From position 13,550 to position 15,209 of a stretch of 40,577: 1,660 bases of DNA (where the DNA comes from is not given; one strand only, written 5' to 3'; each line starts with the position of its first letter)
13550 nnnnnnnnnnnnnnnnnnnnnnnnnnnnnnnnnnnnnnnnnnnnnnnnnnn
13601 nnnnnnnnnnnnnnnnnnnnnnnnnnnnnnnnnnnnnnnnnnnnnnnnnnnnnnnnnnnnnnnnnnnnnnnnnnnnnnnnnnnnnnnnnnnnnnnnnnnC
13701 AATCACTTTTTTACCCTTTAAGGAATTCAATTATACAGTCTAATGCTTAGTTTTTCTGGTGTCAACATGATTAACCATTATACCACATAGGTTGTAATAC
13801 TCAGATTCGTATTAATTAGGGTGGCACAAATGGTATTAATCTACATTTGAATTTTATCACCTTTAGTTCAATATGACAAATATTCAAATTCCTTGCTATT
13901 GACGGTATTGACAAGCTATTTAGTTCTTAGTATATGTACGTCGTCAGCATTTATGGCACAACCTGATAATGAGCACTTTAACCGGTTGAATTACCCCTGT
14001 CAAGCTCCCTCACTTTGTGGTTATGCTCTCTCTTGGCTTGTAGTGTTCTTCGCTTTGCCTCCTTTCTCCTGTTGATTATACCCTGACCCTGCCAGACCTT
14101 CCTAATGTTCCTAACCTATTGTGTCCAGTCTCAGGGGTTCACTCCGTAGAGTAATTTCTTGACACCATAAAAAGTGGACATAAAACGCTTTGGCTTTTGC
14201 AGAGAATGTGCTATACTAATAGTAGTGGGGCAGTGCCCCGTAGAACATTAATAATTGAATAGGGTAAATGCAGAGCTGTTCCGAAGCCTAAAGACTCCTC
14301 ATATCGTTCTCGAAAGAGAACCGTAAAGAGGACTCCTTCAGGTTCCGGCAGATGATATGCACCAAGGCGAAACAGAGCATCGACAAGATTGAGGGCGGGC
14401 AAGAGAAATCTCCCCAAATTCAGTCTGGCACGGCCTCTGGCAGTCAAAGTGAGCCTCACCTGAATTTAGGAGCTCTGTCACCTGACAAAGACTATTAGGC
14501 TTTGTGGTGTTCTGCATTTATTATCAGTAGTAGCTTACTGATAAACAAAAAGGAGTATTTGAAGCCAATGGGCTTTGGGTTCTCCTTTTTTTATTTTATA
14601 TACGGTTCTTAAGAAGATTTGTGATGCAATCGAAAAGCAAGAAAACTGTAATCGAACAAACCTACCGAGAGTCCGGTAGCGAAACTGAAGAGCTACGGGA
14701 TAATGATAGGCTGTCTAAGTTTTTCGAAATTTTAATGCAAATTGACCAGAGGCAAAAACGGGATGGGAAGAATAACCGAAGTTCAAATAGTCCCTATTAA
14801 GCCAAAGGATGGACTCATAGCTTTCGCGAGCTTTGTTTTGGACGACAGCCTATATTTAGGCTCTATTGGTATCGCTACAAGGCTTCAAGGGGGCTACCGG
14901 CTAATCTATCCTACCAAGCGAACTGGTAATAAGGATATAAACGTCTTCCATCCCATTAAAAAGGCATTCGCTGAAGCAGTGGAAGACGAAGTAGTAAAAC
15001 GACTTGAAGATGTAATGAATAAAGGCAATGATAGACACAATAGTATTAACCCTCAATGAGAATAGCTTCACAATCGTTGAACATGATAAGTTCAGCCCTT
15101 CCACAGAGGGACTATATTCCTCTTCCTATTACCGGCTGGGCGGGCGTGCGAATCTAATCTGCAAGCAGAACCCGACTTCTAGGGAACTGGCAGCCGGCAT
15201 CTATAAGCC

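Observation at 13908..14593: Promoter-to-terminator noncoding locus with GC-enriched, hairpin-rich core, either an unclassified structured RNA or a structured origin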

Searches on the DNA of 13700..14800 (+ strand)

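Call 4: search_rna_families(source=window, start=13700, end=14800, threshold=evalue, max_evalue=10, show_alignments=3)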
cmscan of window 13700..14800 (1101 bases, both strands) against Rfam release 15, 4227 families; matches with E-value up to 10: 4.
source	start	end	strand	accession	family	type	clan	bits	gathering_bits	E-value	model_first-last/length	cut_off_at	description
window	14506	14591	+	RF02057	STnc40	Gene; sRNA;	-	20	45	1.4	1-70/70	no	Salmonella enterica sRNA STnc40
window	14121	14156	-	RF01371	CRISPR-DR58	Gene; CRISPR;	-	16.9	38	4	1-37/37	no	CRISPR RNA direct repeat element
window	14547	14600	-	RF01743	leu-phe_leader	Cis-reg; leader;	-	16.9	70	7.8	1-162/162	no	leu/phe leader RNA from Lactococcus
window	14279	14350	-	RF03932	mir-1597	Gene; miRNA;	-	16.5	93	8.3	1-73/73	no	mir-1597 microRNA precursor family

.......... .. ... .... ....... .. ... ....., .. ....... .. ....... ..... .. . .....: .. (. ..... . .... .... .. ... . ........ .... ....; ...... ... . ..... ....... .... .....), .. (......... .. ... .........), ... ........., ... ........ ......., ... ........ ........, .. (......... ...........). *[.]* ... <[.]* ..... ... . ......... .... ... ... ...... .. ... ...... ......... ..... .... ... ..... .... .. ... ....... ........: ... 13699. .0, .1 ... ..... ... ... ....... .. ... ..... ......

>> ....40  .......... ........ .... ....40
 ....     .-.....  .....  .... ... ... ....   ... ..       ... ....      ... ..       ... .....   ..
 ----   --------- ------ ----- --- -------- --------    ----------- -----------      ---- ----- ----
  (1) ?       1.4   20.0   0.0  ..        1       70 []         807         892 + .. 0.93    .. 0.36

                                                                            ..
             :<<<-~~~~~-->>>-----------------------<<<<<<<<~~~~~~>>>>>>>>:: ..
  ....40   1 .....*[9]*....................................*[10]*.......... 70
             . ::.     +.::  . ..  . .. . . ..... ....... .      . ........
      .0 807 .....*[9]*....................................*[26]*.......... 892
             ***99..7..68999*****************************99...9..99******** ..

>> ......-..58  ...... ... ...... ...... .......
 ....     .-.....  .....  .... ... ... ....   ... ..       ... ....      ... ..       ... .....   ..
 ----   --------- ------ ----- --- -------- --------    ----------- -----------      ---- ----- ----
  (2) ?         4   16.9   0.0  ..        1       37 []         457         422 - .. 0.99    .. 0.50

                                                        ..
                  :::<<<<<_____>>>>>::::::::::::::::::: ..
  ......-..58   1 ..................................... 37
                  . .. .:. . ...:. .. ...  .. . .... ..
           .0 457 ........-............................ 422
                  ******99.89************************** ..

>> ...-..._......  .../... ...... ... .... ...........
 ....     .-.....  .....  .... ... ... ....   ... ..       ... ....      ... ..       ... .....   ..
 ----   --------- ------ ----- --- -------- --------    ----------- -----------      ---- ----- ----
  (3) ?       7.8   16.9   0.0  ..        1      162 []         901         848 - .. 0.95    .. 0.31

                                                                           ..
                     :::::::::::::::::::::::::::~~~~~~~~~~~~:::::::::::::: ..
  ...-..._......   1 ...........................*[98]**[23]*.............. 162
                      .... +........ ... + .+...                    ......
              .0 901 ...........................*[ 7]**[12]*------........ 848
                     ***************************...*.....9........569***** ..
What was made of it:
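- On Any Rfam 15 family: For 13700-14800 at E<=10, the best hit scores 20 bits against a threshold of 45, and that hit is just the terminator (call 4).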

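Call 11: search_dna_similar(query=window:13900-14620:+, collection=plasmids, mode=distant)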
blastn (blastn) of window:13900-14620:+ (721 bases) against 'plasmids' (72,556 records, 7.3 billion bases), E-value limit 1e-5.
No match.

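Call 12: search_dna_similar(query=window:13900-14620:+, collection=phages, mode=distant)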
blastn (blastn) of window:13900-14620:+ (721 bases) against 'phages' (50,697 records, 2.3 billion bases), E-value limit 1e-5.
No match.
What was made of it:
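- Tried and rejected: blastn of the locus against phage and plasmid collections: no match (calls 11, 12).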

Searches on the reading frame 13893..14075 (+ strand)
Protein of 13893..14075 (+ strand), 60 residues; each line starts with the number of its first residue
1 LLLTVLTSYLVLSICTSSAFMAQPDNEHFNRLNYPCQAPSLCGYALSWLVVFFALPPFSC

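Call 13: search_protein_families(library=phrogs, proteins=[window:13893-14075:+], max_evalue=0.01)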
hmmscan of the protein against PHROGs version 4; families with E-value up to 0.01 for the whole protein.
window:13893-14075:+ (60 aa): 0 families

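Call 14: search_protein_families(library=ncbifam, proteins=[window:13893-14075:+], max_evalue=0.01)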
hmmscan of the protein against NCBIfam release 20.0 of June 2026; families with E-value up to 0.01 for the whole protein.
window:13893-14075:+ (60 aa): 0 families

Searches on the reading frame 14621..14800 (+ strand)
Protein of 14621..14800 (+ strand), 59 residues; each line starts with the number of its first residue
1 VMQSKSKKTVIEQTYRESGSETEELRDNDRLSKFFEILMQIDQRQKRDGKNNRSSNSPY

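Call 13: search_protein_families(library=phrogs, proteins=[window:14621-14800:+], max_evalue=0.01)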
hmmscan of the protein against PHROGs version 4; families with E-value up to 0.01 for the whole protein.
window:14621-14800:+ (59 aa): 0 families

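Call 14: search_protein_families(library=ncbifam, proteins=[window:14621-14800:+], max_evalue=0.01)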
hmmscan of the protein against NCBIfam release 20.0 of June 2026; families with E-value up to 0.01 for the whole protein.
window:14621-14800:+ (59 aa): 0 families

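Call 91: search_protein_families(library=pfam, proteins=[window:14624-14797:+], max_evalue=1)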
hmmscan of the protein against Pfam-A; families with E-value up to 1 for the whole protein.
window:14624-14797:+ (58 aa): 0 families
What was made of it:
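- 14621..14800 (+): o59p, a conserved 59-aa ORF that is the first gene after the terminator. It overlaps the start of the SpoVG-like gene. It has no family match (calls 13, 14, 91).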

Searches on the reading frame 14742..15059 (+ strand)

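Call 10: search_protein_families(library=pfam, proteins=[window:14742-15059:+], max_evalue=0.01)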
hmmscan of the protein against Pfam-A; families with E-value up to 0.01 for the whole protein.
window:14742-15059:+ (105 aa): 1 family
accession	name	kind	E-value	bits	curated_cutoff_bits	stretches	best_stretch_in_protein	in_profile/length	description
PF04026.17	SpoVG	-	4.8e-08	33.5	29.6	1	10-87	2-79/82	SpoVG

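Call 13: search_protein_families(library=phrogs, proteins=[window:14742-15059:+], max_evalue=0.01)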
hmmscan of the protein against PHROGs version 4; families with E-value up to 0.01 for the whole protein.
window:14742-15059:+ (105 aa): 0 families

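Call 14: search_protein_families(library=ncbifam, proteins=[window:14742-15059:+], max_evalue=0.01)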
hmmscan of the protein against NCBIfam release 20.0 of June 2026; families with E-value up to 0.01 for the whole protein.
window:14742-15059:+ (105 aa): 1 family
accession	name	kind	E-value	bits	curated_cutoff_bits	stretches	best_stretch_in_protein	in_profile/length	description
NF009749.0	PRK13259.1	equivalog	4e-06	26.8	108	1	10-96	2-88/96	septation regulator SpoVG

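Call 15: search_protein_families(library=padloc, proteins=[window:14742-15059:+], max_evalue=0.01)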
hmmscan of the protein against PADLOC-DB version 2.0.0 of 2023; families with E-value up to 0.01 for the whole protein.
window:14742-15059:+ (105 aa): 0 families

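Call 91: search_protein_families(library=pfam, proteins=[window:14763-15056:+], max_evalue=1)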
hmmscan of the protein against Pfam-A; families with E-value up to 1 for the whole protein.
window:14763-15056:+ (98 aa): 2 families
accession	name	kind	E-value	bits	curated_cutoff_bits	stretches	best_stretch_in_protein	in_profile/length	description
PF04026.17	SpoVG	-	3.9e-08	33.8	29.6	1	3-80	2-79/82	SpoVG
PF07148.17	MalM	-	0.24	11.6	26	1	43-77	81-114/134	Maltose operon periplasmic protein precursor (MalM)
